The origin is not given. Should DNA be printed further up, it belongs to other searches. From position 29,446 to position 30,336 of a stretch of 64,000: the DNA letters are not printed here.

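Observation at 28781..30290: Three mosaic cassettes driven by copies of one promoter: two paralogous small Cys-rich proteins plus a CYTH-like protein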

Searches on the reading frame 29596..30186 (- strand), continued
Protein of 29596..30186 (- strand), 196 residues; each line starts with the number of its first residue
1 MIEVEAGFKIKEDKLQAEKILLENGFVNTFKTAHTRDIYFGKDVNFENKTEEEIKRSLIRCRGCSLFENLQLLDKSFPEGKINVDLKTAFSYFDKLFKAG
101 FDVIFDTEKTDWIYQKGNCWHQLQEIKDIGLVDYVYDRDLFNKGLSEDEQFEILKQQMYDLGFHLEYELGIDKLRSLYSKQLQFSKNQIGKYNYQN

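Call 89: search_protein_families(library=pfam, alignment_id=A2, max_evalue=1)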
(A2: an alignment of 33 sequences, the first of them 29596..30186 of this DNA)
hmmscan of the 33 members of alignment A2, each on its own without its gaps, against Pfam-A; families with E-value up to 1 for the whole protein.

A. member 1, window:29596-30186:- (196 aa): 2 families
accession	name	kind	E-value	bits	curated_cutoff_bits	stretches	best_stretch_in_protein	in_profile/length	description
PF21160.3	PrkC-like_PASTA-like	-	0.12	13.3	27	0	135-166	20-51/74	Serine/threonine protein kinase-like, C-terminal PASTA-like domain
PF05207.18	Zn_ribbon_CSL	-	0.16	12.2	29.2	0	47-67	37-49/55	CSL zinc finger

B. families by the number of members that match (of 33 scanned): 14 families
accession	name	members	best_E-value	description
PF03793.24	PASTA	17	0.071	PASTA domain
PF14573.12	PP-binding_2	16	0.019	Acyl-carrier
PF13525.12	YfiO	13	0.0069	Outer membrane lipoprotein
PF23228.1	zf_PCFS4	5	0.043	PCFS4 zinc finger domain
PF05207.18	Zn_ribbon_CSL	2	0.16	CSL zinc finger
PF20861.2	Isd_H_B_linker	1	0.079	Iron-regulated surface determinant protein H/B, linker domain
PF13512.12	TPR_18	1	0.084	Tetratricopeptide repeat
PF17965.7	MucBP_2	1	0.11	Mucin binding domain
PF21160.3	PrkC-like_PASTA-like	1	0.12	Serine/threonine protein kinase-like, C-terminal PASTA-like domain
PF12639.13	Colicin-DNase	1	0.12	DNase/tRNase domain of colicin-like bacteriocin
PF21610.2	FlgA_N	1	0.17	Flagellar protein FlgA, N-terminal domain-like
PF18066.6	Phage_ABA_S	1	0.2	Phage ABA sandwich domain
PF20056.4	DUF6455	1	0.26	Family of unknown function (DUF6455)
PF18282.7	RAP80_UIM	1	0.48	RAP80 N-terminal ubiquitin interaction motif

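Call 90: search_protein_families(library=ncbifam, alignment_id=A2, max_evalue=1)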
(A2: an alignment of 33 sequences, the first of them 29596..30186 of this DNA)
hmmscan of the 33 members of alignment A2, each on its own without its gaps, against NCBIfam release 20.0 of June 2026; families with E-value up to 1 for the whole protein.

A. member 1, window:29596-30186:- (196 aa): 1 family
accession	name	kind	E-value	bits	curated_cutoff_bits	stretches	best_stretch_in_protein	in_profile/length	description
TIGR00318.1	cyaB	equivalog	0.00083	19.2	57.95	1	1-131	1-129/174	class IV adenylate cyclase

B. families by the number of members that match (of 33 scanned): 6 families
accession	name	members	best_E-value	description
TIGR00318.1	cyaB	18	5.1e-05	class IV adenylate cyclase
TIGR03302.1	OM_YfiO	8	0.022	outer membrane protein assembly factor BamD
NF000380.1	vanXY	3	0.0051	D,D-carboxypeptidase/D,D-dipeptidase VanXY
TIGR01680.1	Veg_Stor_Prot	2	0.0093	vegetative storage protein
TIGR03130.1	malonate_delta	1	0.096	malonate decarboxylase acyl carrier protein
NF008970.0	PRK12318.1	1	0.099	methionyl aminopeptidase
